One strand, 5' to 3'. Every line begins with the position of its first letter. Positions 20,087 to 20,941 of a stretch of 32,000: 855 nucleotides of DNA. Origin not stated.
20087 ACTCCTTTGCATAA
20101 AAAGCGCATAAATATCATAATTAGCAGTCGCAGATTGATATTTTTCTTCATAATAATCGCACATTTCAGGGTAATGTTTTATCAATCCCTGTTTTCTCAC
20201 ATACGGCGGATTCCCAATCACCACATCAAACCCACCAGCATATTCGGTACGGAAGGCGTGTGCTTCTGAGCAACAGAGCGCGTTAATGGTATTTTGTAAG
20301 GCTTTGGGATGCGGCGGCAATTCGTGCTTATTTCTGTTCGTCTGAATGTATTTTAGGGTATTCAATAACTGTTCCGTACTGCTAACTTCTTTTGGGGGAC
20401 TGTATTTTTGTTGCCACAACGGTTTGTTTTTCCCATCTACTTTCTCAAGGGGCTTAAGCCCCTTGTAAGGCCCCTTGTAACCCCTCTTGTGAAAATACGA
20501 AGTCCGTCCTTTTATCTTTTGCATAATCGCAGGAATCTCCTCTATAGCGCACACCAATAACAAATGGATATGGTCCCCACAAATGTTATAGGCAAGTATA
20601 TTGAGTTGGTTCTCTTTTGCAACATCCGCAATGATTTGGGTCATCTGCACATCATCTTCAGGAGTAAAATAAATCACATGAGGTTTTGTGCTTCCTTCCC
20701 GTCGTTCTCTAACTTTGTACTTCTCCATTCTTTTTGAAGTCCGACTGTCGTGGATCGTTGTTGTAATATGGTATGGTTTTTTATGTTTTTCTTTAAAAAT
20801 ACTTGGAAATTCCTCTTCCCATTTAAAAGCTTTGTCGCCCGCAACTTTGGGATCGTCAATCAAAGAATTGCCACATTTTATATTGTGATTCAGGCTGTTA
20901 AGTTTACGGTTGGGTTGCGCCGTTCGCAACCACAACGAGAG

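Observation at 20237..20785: Complete HUH (Y1, IS200/IS605-type) transposase domain inserted in-frame inside the methyltransferase core of a single-chain type IIG restriction-modification enzyme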

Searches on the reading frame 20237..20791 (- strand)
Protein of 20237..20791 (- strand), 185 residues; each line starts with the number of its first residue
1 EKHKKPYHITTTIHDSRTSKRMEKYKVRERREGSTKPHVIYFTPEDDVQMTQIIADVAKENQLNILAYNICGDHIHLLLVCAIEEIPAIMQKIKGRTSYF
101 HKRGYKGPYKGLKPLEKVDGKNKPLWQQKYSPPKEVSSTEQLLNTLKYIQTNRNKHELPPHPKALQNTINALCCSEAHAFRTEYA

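Call 3: search_protein_families(library=pfam, proteins=[window:20237-20785:-], max_evalue=1)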
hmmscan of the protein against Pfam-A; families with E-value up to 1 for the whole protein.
window:20237-20785:- (183 aa): 1 family
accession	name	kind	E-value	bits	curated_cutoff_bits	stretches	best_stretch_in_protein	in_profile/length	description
PF01797.21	Y1_Tnp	-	1.9e-10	41.4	23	1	39-148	19-119/121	Transposase IS200 like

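Call 4: search_protein_families(library=ncbifam, proteins=[window:20237-20785:-], max_evalue=1)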
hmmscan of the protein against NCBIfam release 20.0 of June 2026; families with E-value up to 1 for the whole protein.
window:20237-20785:- (183 aa): 2 families
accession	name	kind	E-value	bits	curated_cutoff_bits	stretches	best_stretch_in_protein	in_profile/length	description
NF047646.1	REP_Tyr_transpos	equivalog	4e-11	43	80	1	48-157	34-137/146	REP-associated tyrosine transposase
NF033573.1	transpos_IS200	equivalog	3e-08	33.9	55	1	45-104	31-91/126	IS200/IS605 family transposase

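Call 39: search_solved_structures(query=A3, max_evalue=1, show_alignments=2)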
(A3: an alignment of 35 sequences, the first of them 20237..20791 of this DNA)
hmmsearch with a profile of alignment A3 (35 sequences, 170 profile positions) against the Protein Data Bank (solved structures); distinct sequences matched with E-value up to 1: 9.
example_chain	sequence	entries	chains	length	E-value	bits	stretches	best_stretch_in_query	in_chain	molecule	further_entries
2xm3_A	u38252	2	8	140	4e-09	39.8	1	42-140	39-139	TRANSPOSASE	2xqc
2xma_A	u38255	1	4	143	4.2e-09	39.8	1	41-140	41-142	TRANSPOSASE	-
2ec2_A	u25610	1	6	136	5.5e-09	39.4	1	27-136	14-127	136aa long hypothetical transposase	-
2xo6_A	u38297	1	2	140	2.6e-08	37.2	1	42-123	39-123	TRANSPOSASE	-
2fyx_A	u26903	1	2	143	1.3e-07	34.9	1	40-137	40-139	transposase, putative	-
2a6m_A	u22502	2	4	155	2e-07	34.3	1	37-156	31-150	ISHp608 transposase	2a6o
2vhg_A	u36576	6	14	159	2.3e-07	34.1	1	37-156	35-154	TRANSPOSASE ORFA | Putative transposase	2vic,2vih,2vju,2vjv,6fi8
2f4f_A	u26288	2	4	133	4.6e-07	33.1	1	30-119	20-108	Transposase, putative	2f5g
4er8_A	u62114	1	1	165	1.7e-06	31.3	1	29-143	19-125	TnpArep for protein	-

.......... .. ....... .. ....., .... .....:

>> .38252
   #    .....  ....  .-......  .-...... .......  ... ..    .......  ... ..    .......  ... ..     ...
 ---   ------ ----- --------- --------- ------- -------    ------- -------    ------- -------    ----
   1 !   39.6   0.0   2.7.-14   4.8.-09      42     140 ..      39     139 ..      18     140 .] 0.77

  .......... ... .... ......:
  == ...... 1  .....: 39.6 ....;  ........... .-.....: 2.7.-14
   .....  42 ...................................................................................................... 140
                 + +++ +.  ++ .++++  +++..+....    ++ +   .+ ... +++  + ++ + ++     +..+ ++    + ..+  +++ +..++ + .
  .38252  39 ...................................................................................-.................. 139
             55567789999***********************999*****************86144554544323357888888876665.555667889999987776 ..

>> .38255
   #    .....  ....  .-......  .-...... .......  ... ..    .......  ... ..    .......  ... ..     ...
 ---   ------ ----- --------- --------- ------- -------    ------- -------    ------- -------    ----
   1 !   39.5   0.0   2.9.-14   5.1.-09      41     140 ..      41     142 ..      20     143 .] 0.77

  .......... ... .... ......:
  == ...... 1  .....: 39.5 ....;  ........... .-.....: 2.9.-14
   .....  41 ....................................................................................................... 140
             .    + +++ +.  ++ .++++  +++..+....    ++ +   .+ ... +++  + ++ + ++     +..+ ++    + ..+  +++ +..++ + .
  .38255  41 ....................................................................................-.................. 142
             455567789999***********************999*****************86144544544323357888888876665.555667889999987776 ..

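Call 45: predict_structure(alignment_id=A3)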
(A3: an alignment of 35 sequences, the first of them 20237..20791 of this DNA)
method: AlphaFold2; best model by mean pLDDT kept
length: 185 residues; sequences in the alignment: 35
mean_pLDDT: 80.5   pTM: 0.78
mean pLDDT of the five models: 80.5, 80.1, 79.9, 78.9, 78.7
residues with pLDDT >= 90: 99; 70-90: 30; 50-70: 36; < 50: 20
segments of 3 or more residues with pLDDT < 50: 28-30, 108-118
pLDDT, mean of each block of 10 residues (from residue 1): 89 66 53 53 86 95 97 93 95 86 57 48 61 95 98 93 96 95 65
secondary structure, 60 per line:
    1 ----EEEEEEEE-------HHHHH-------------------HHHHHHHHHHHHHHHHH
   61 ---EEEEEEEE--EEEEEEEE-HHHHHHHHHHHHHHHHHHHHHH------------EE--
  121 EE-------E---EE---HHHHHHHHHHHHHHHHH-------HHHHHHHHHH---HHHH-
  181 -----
elements in order: E5-12 H20-24 H44-60 E64-71 E74-81 H83-104 H139-155 H163-172 H176-179

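Call 49: fold_search(model_id=the predicted structure, library=pdb)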
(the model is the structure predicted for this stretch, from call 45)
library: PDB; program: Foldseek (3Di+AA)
matches with E <= 10: 1472; with E <= 0.001: 29
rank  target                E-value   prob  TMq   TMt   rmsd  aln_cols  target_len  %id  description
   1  2xqc_D                8.8e-06  1.00  0.45  0.60   9.8       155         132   22  DEINOCOCCUS RADIODURANS ISDRA2 TRANSPOSASE COMPLEXED WITH LEFT END RECOGNITION AND CLEAVAGE SITE AND ZN (released 2010-10-13)
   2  2xma_B                9.3e-06  1.00  0.45  0.59   6.5       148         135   21  DEINOCOCCUS RADIODURANS ISDRA2 TRANSPOSASE RIGHT END DNA COMPLEX (released 2010-10-13)
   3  2xo6_D                2.0e-05  1.00  0.45  0.62   6.1       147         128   20  DEINOCOCCUS RADIODURANS ISDRA2 TRANSPOSASE Y132F MUTANT COMPLEXED WITH LEFT END RECOGNITION AND CLEAVAGE SITE (released 2010-10-13)
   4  2xo6_A                2.2e-05  1.00  0.45  0.60   6.5       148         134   21  DEINOCOCCUS RADIODURANS ISDRA2 TRANSPOSASE Y132F MUTANT COMPLEXED WITH LEFT END RECOGNITION AND CLEAVAGE SITE (released 2010-10-13)
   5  2xma_A                2.3e-05  1.00  0.44  0.56   6.1       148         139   22  DEINOCOCCUS RADIODURANS ISDRA2 TRANSPOSASE RIGHT END DNA COMPLEX (released 2010-10-13)
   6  2a6o_A                2.3e-05  1.00  0.44  0.53  15.0       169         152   20  Crystal Structure of the ISHp608 Transposase in Complex with Stem-loop DNA (released 2005-10-25)
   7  2xma_E                2.4e-05  1.00  0.44  0.55   6.1       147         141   22  DEINOCOCCUS RADIODURANS ISDRA2 TRANSPOSASE RIGHT END DNA COMPLEX (released 2010-10-13)
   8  2xm3_D                2.6e-05  1.00  0.44  0.61   7.5       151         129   22  Deinococcus radiodurans ISDra2 Transposase Left end DNA complex (released 2010-10-13)
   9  2vih_B                2.8e-05  1.00  0.47  0.65   9.5       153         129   20  CRYSTAL STRUCTURE OF THE IS608 TRANSPOSASE IN COMPLEX WITH Left END 26-MER DNA (released 2008-02-19)
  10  2xm3_C                2.8e-05  1.00  0.45  0.62   5.3       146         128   20  Deinococcus radiodurans ISDra2 Transposase Left end DNA complex (released 2010-10-13)
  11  2xm3_B                2.9e-05  1.00  0.46  0.64   5.7       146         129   21  Deinococcus radiodurans ISDra2 Transposase Left end DNA complex (released 2010-10-13)
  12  2xm3_A                3.1e-05  1.00  0.45  0.63   6.4       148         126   21  Deinococcus radiodurans ISDra2 Transposase Left end DNA complex (released 2010-10-13)
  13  2vic_A                3.9e-05  1.00  0.45  0.54  13.0       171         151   18  CRYSTAL STRUCTURE OF THE ISHP608 TRANSPOSASE IN COMPLEX with Left end 26- mer DNA and manganese (released 2008-02-19)
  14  2vjv_A                4.5e-05  1.00  0.46  0.65   5.8       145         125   19  Crystal structure of the IS608 transposase in complex with left end 26-mer DNA hairpin and a 6-mer DNA representing th (released 2008-02-19)
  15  4er8_A                4.7e-05  1.00  0.48  0.54   5.9       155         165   15  Structure of the REP associates tyrosine transposase bound to a REP hairpin (released 2012-08-15)
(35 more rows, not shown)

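Call 78: search_protein_representatives(alignment_id=A3)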
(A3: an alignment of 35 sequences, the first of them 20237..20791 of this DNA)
Query: 35 sequences, 170 profile positions. Proteins with E-value up to 0.001 (for the whole library): 24959; up to 1e-10: 1861; up to 1e-30: 197. The best 150 are listed.
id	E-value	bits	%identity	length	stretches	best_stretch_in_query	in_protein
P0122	7.5e-61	221.2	-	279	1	3-168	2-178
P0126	4.8e-60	218.6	-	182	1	8-165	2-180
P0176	1.7e-58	213.5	-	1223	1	3-167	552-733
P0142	2.1e-58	213.3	-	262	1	6-168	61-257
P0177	2.4e-57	209.8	-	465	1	3-166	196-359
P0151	4.8e-57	208.9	-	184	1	3-168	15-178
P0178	8.1e-57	208.1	-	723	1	3-168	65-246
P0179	1.8e-56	207.0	-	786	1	4-168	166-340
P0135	2.7e-56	206.4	-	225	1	4-167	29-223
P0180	1.9e-55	203.6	-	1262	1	5-168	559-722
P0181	1.0e-54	201.2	-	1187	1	4-168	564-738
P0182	1.7e-54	200.5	-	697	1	4-168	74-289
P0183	3.0e-54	199.8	-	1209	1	3-168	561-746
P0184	1.0e-53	198.0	-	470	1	4-168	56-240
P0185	1.2e-53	197.9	-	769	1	4-168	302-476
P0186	2.6e-53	196.7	-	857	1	5-168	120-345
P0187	9.3e-53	194.9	-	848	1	4-155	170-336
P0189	1.2e-52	194.6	-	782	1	4-168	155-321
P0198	7.9e-51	188.6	-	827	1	4-156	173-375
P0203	2.0e-50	187.3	-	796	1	4-149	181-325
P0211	5.9e-49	182.5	-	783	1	3-166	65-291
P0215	5.4e-48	179.4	-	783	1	3-167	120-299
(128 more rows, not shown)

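Call 82: search_dna_similar(query=window:20237-20791:-, collection=phages, mode=protein, max_rows=10, max_evalue=0.00001)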
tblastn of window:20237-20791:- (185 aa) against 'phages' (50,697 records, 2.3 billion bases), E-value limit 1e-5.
No match.

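Call 85: search_protein_families(library=pfam, proteins=[P0178, P0179, P0182, P0186, P0187, P0189, P0198, P0203, P0211, P0215], max_evalue=0.00001)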
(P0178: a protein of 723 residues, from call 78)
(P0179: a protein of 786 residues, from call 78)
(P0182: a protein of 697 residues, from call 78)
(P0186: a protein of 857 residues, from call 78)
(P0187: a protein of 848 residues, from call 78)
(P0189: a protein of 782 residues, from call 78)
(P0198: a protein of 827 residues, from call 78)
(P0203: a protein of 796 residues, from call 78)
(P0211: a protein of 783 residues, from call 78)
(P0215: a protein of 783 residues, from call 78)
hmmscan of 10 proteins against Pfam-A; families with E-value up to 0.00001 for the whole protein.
P0178 (723 aa): 3 families
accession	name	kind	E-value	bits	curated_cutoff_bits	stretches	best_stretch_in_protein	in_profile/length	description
PF07669.17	Eco57I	-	7.3e-41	140.5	25.3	2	190-343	25-171/171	Eco57I restriction-modification methylase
PF12950.13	TaqI_C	-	4.9e-22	78.8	26.5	1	445-562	2-118/118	TaqI-like C-terminal specificity domain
PF01797.21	Y1_Tnp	-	4.7e-13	49.8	23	1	109-214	20-121/121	Transposase IS200 like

P0179 (786 aa): 4 families
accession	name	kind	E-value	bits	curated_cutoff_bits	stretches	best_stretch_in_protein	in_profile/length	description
PF07669.17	Eco57I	-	1.6e-41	142.7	25.3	2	280-436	18-171/171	Eco57I restriction-modification methylase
PF02384.22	N6_Mtase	-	1.1e-18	68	20.4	1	340-469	122-254/311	N-6 DNA Methylase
PF20473.4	MmeI_Mtase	-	8.8e-13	48.4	27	1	33-161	6-127/259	MmeI, DNA-methyltransferase domain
PF01797.21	Y1_Tnp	-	7.9e-12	45.8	23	1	204-308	15-121/121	Transposase IS200 like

P0182 (697 aa): 4 families
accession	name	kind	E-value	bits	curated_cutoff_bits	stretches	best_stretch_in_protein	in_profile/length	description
PF07669.17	Eco57I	-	1.3e-39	136.5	25.3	2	231-378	19-169/171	Eco57I restriction-modification methylase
PF12950.13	TaqI_C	-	8.1e-18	65.2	26.5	1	447-561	2-118/118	TaqI-like C-terminal specificity domain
PF01797.21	Y1_Tnp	-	2.3e-09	37.8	23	1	108-170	20-83/121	Transposase IS200 like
PF02384.22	N6_Mtase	-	2.2e-07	31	20.4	1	290-430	123-270/311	N-6 DNA Methylase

P0186 (857 aa): 5 families
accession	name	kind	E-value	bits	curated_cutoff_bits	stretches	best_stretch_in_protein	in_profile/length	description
PF07669.17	Eco57I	-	5.9e-45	153.9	25.3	2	287-445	19-171/171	Eco57I restriction-modification methylase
PF02384.22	N6_Mtase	-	1.4e-12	48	20.4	0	2-89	49-115/311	N-6 DNA Methylase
PF20473.4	MmeI_Mtase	-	3.1e-09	36.8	27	1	1-89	21-100/259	MmeI, DNA-methyltransferase domain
PF12950.13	TaqI_C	-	6e-09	36.6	26.5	1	564-727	2-118/118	TaqI-like C-terminal specificity domain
PF01797.21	Y1_Tnp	-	1e-07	32.6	23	0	162-222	20-81/121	Transposase IS200 like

P0187 (848 aa): 5 families
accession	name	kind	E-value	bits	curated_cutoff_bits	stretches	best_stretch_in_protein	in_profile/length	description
PF07669.17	Eco57I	-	3.7e-44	151.3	25.3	2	332-454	47-171/171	Eco57I restriction-modification methylase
PF01797.21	Y1_Tnp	-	2.7e-11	44.1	23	1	212-317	19-120/121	Transposase IS200 like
PF20473.4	MmeI_Mtase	-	2.7e-11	43.6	27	1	39-141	8-101/259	MmeI, DNA-methyltransferase domain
PF12950.13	TaqI_C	-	4e-11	43.6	26.5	1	573-725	2-118/118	TaqI-like C-terminal specificity domain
PF02384.22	N6_Mtase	-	1.5e-10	41.3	20.4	0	53-147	49-116/311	N-6 DNA Methylase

P0189 (782 aa): 5 families
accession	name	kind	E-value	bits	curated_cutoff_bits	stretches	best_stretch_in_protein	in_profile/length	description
PF07669.17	Eco57I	-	5.3e-41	141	25.3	2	260-414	18-169/171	Eco57I restriction-modification methylase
PF02384.22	N6_Mtase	-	6.1e-16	59.1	20.4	1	303-434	109-236/311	N-6 DNA Methylase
PF20473.4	MmeI_Mtase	-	2.6e-13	50.2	27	1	23-158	7-135/259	MmeI, DNA-methyltransferase domain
PF01797.21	Y1_Tnp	-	9.2e-13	48.8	23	1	188-288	19-121/121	Transposase IS200 like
PF12950.13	TaqI_C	-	7.4e-10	39.6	26.5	1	541-658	4-118/118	TaqI-like C-terminal specificity domain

P0198 (827 aa): 5 families
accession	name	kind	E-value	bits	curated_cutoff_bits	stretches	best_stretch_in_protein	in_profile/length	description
PF07669.17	Eco57I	-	8.9e-34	117.5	25.3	2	357-476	69-165/171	Eco57I restriction-modification methylase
PF20473.4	MmeI_Mtase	-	7.9e-13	48.6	27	1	38-167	4-126/259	MmeI, DNA-methyltransferase domain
PF02384.22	N6_Mtase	-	4.5e-12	46.3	20.4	0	56-152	49-118/311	N-6 DNA Methylase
PF01797.21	Y1_Tnp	-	4.9e-08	33.6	23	1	206-271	19-85/121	Transposase IS200 like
PF01170.24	UPF0020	-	3.3e-06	27.4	22.3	0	48-124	23-95/197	RMKL-like, methyltransferase domain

P0203 (796 aa): 6 families
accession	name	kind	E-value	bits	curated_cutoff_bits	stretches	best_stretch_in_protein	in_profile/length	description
PF07669.17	Eco57I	-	1.3e-33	116.9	25.3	2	356-472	69-165/171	Eco57I restriction-modification methylase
PF02384.22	N6_Mtase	-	1.8e-16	60.8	20.4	1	18-142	20-106/311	N-6 DNA Methylase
PF20473.4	MmeI_Mtase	-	1.4e-13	51.1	27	1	43-164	9-113/259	MmeI, DNA-methyltransferase domain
PF01797.21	Y1_Tnp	-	5e-12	46.4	23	1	215-312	20-121/121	Transposase IS200 like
PF12950.13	TaqI_C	-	1.7e-07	32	26.5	1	580-699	2-118/118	TaqI-like C-terminal specificity domain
PF01170.24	UPF0020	-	1.9e-06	28.2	22.3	0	54-131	29-94/197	RMKL-like, methyltransferase domain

P0211 (783 aa): 4 families
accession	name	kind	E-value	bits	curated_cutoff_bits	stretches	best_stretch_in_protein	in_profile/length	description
PF07669.17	Eco57I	-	4.7e-34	118.4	25.3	2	226-387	31-170/171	Eco57I restriction-modification methylase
PF12950.13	TaqI_C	-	8.3e-18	65.2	26.5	1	506-657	3-118/118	TaqI-like C-terminal specificity domain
PF02384.22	N6_Mtase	-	5.4e-16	59.2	20.4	1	267-422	100-252/311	N-6 DNA Methylase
PF01797.21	Y1_Tnp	-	7.3e-07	29.8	23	1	97-160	18-81/121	Transposase IS200 like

P0215 (783 aa): 5 families
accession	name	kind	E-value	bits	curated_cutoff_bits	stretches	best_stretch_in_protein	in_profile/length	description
PF07669.17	Eco57I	-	5.2e-33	115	25.3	2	225-392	24-171/171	Eco57I restriction-modification methylase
PF12950.13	TaqI_C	-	4.6e-18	66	26.5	1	501-639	1-118/118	TaqI-like C-terminal specificity domain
PF02384.22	N6_Mtase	-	3.2e-13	50.1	20.4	1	290-403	113-229/311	N-6 DNA Methylase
PF01797.21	Y1_Tnp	-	2.6e-09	37.7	23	1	165-268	21-121/121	Transposase IS200 like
PF20473.4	MmeI_Mtase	-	1.1e-08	35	27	1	2-108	20-117/259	MmeI, DNA-methyltransferase domain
